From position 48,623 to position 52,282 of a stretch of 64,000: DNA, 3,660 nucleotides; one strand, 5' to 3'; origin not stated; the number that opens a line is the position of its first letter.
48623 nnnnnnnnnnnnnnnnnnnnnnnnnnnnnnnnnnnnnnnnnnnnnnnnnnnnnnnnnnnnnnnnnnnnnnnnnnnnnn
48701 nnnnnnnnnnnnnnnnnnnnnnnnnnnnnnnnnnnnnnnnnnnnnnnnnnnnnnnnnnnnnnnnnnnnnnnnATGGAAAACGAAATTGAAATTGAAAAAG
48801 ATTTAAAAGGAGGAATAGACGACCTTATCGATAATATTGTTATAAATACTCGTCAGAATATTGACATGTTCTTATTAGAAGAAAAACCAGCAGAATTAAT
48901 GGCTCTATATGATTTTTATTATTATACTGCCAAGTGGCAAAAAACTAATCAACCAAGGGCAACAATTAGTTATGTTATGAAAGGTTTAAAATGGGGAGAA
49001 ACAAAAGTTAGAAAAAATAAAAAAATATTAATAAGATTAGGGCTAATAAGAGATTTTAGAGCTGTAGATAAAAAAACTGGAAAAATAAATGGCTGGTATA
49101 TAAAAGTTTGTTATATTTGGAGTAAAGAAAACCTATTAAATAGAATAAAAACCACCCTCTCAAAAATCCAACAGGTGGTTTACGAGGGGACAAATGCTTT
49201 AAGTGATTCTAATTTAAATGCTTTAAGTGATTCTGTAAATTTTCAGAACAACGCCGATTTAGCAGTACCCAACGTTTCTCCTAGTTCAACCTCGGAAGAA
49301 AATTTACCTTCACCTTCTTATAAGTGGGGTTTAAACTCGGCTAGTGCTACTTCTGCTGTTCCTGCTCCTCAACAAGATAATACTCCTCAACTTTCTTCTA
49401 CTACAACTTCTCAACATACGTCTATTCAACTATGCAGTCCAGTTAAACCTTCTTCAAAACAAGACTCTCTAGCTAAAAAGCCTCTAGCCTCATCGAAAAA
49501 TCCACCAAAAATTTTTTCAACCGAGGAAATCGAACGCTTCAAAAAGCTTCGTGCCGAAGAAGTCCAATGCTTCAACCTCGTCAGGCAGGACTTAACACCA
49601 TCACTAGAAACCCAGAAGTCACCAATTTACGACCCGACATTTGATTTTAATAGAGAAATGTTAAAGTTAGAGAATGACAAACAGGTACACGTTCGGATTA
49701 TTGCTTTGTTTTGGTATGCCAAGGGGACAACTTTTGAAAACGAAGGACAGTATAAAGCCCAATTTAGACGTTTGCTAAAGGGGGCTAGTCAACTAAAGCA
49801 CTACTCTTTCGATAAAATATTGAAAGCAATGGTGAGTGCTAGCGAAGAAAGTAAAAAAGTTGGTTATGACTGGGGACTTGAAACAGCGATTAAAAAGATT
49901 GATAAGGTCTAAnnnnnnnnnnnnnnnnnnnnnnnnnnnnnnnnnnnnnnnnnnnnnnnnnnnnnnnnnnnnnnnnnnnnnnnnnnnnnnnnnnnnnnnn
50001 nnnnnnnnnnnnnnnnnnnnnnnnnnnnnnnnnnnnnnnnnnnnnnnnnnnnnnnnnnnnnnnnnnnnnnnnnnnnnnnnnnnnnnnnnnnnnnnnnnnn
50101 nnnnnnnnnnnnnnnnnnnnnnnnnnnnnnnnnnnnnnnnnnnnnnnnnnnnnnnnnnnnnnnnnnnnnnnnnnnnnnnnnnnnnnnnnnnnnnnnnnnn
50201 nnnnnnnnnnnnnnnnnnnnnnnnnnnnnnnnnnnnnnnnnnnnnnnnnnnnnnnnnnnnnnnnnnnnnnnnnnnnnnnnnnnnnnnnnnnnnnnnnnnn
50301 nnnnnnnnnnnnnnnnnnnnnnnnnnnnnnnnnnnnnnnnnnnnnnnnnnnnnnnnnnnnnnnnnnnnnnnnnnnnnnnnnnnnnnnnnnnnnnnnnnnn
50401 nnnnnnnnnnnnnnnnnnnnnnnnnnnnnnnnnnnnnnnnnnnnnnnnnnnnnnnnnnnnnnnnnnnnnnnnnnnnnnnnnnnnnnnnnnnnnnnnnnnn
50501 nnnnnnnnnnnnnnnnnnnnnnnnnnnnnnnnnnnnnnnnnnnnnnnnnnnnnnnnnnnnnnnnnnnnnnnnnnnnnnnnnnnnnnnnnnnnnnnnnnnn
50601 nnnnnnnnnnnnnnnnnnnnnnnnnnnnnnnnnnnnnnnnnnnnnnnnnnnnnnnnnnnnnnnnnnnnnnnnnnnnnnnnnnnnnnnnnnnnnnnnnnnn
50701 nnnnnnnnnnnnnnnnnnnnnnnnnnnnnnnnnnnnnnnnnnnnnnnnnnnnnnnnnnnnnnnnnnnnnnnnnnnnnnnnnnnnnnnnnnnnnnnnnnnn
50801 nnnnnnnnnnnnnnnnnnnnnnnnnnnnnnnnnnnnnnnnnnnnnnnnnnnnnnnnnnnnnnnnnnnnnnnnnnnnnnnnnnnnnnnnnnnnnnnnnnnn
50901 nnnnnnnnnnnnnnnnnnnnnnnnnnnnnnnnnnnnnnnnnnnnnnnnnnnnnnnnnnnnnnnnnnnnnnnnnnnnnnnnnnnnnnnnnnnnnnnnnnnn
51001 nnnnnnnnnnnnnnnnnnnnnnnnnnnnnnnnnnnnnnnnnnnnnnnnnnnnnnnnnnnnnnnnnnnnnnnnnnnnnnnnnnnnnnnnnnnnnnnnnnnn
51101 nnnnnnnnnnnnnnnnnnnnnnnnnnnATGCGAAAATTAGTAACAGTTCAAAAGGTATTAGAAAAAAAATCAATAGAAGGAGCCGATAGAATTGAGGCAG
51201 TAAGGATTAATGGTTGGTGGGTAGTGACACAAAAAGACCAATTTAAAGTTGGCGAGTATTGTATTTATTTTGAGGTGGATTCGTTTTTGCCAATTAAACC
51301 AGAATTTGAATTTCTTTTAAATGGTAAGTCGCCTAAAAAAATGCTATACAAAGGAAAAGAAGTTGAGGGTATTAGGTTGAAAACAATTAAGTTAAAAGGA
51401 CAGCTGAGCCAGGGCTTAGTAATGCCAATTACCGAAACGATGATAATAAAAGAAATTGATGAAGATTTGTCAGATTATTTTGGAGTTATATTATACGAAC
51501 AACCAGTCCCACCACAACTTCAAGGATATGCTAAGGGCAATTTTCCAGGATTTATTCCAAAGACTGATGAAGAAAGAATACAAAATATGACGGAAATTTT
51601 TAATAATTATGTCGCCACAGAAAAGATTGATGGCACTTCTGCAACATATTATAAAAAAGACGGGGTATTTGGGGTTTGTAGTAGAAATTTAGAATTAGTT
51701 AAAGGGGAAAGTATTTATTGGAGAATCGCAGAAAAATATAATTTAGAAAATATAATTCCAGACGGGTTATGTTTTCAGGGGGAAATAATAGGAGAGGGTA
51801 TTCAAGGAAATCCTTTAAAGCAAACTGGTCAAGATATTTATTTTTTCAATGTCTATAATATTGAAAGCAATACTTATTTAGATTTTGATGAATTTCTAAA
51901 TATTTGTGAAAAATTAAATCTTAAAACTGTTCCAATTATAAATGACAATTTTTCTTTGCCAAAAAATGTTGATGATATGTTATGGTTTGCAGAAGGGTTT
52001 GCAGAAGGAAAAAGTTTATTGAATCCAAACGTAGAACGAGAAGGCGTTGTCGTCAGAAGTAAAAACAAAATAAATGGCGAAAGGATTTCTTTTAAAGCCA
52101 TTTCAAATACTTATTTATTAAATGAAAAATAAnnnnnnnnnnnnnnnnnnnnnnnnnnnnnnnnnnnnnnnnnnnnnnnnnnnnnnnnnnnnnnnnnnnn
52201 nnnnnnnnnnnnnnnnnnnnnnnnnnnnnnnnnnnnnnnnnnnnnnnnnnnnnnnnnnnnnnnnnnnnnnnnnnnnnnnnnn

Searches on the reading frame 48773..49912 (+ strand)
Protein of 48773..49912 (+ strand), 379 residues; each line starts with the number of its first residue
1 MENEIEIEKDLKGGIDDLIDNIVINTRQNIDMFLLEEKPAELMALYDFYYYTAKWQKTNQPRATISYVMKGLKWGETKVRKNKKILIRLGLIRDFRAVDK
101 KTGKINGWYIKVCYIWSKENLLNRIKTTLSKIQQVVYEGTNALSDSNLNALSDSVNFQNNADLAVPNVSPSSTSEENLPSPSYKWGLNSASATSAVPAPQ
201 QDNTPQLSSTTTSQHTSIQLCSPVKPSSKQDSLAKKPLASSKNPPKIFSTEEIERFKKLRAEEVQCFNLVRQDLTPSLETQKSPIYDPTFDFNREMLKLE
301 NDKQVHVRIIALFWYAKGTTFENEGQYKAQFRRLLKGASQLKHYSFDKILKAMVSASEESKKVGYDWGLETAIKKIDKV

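Call 10: search_protein_families(library=pfam, proteins=[window:48773-49912:+], max_evalue=0.01)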
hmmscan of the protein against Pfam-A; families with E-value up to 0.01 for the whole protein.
window:48773-49912:+ (379 aa): 0 families

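Call 11: search_protein_families(library=phrogs, proteins=[window:48773-49912:+], max_evalue=0.01)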
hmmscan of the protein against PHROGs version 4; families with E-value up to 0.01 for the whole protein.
window:48773-49912:+ (379 aa): 1 family
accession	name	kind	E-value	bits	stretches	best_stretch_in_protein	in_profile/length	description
phrog_186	-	DNA, RNA and nucleotide metabolism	0.002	18.9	1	58-135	58-134/308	DnaD-like helicase loader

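Call 20: find_related_loci(query=window:48773-49912:+, collection=viral_contigs, flank=6000)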
Query window:48773-49912:+ (379 aa) in viral_contigs; peptide patterns used: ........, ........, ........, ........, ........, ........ (x = any residue, [..] = any of these).
15 stretches matched a pattern, but none encodes a relative of the query by tblastn (E <= 1e-3).

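Call 30: search_dna_similar(query=window:48773-49912:+, collection=phages, mode=protein, max_rows=12, max_evalue=0.01)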
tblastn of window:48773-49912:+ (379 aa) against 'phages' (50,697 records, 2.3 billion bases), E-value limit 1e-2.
No match.

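Call 31: find_homologous_proteins(query=window:48773-49912:+, max_evalue=0.001)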
Query window:48773-49912:+ (379 aa): 106 proteins with E <= 0.001 among 3029 candidates.
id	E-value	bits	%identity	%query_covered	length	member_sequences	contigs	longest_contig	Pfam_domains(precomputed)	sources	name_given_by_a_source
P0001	1.5e-248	842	100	100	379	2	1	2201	-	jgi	jgi:hypothetical protein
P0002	4.2e-50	189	52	43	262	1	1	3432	-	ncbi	-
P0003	6.0e-49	185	58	38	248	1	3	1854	-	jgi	jgi:hypothetical protein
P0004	4.2e-47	179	44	46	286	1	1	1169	-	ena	-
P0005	9.7e-43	165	53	35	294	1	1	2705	-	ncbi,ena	-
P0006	1.1e-42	165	51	41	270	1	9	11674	-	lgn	-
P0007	1.6e-40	158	51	41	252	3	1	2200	-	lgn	-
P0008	8.4e-38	149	60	35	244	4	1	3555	-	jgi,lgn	-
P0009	1.6e-37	148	51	40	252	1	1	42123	-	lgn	-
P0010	5.8e-37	146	54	36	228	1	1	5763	-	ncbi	-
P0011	2.0e-35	141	56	35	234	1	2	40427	-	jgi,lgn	-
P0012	2.9e-35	140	47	40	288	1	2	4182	-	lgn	-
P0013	4.3e-34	137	65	23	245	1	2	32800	-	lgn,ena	-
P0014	1.5e-32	131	47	41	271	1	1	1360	-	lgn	-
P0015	1.5e-32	131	47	42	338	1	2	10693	-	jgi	jgi:hypothetical protein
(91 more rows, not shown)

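Call 32: find_encoding_contigs(protein=P0009, flank=10000, max_places=3)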
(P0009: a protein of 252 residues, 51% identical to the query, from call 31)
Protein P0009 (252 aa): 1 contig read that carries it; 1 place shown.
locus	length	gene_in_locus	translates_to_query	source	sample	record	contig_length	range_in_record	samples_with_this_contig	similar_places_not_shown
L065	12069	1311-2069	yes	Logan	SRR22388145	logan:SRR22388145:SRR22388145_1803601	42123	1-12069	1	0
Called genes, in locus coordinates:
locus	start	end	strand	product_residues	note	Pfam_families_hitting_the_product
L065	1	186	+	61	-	?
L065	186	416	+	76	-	-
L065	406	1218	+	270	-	PF03837:RecT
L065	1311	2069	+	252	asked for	-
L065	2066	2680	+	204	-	-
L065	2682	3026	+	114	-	-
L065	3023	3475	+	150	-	-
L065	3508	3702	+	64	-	-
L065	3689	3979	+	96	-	-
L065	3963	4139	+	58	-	-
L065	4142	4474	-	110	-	-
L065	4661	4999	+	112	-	PF00196:GerE (weak)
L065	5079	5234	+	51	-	-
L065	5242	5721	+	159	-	-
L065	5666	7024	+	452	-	PF03237:Terminase_6N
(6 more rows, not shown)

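Call 33: find_encoding_contigs(protein=P0011, flank=10000, max_places=3)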
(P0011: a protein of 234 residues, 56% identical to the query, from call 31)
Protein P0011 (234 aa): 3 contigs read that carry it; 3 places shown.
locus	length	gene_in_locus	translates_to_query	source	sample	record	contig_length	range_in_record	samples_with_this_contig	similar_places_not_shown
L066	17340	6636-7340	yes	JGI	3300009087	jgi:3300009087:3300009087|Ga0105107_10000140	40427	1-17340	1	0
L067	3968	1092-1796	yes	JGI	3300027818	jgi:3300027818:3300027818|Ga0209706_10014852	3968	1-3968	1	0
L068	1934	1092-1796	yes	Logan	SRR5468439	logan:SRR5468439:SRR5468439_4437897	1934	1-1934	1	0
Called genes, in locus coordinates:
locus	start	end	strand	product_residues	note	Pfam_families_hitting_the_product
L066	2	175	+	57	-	?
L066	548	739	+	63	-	-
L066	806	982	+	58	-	-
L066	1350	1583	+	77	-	-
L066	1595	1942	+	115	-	PF23864:DUF7222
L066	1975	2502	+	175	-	PF18896:SLT_3 (weak)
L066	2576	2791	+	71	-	-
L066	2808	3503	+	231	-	PF04098:Rad52_Rad22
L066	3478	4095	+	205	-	PF09588:YqaJ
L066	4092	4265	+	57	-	-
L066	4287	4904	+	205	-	-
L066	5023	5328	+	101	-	-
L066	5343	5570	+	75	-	-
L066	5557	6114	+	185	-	-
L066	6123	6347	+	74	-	-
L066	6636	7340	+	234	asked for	-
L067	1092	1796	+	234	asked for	-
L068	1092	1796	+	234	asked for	-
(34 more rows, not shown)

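Call 34: find_encoding_contigs(protein=P0013, flank=10000, max_places=3)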
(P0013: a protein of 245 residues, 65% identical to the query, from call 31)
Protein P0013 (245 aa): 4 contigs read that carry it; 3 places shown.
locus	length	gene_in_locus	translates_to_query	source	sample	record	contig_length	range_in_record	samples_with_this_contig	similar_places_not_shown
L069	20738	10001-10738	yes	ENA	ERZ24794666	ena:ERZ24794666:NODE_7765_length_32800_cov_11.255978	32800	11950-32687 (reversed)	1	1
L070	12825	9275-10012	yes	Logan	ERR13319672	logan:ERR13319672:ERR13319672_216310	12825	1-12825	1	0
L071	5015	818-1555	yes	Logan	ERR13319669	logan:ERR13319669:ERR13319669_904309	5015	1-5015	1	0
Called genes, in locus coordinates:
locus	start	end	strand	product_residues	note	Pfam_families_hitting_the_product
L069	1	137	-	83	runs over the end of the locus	?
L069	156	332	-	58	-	-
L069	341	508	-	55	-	-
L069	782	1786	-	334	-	-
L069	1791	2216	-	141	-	PF14489:QueF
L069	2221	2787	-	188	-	PF01227:GTP_cyclohydroI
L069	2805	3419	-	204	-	-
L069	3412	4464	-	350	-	PF06508:QueC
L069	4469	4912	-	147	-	PF00156:Pribosyltran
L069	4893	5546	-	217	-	PF13353:Fer4_12, PF04055:Radical_SAM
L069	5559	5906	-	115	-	PF01242:PTPS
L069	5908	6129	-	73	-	PF04545:Sigma70_r4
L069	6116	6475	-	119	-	-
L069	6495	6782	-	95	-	-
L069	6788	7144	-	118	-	-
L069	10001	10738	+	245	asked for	-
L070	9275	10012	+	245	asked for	-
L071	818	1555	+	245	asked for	-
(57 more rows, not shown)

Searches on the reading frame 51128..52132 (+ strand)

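Call 12: search_protein_families(library=phrogs, proteins=[window:51128-52132:+], max_evalue=0.001)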
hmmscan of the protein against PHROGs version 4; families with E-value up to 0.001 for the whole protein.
window:51128-52132:+ (334 aa): 4 families
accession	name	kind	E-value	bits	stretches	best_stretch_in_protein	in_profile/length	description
phrog_968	-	DNA, RNA and nucleotide metabolism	2.1e-79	268.4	1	1-334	7-393/398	RNA ligase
phrog_548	-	DNA, RNA and nucleotide metabolism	2.1e-14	54.4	1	158-327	30-231/341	RNA ligase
phrog_34045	-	unknown function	1.6e-05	25.6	1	147-283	24-155/219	-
phrog_24030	-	DNA, RNA and nucleotide metabolism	3.8e-05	24.1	1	147-313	151-303/342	RNA ligase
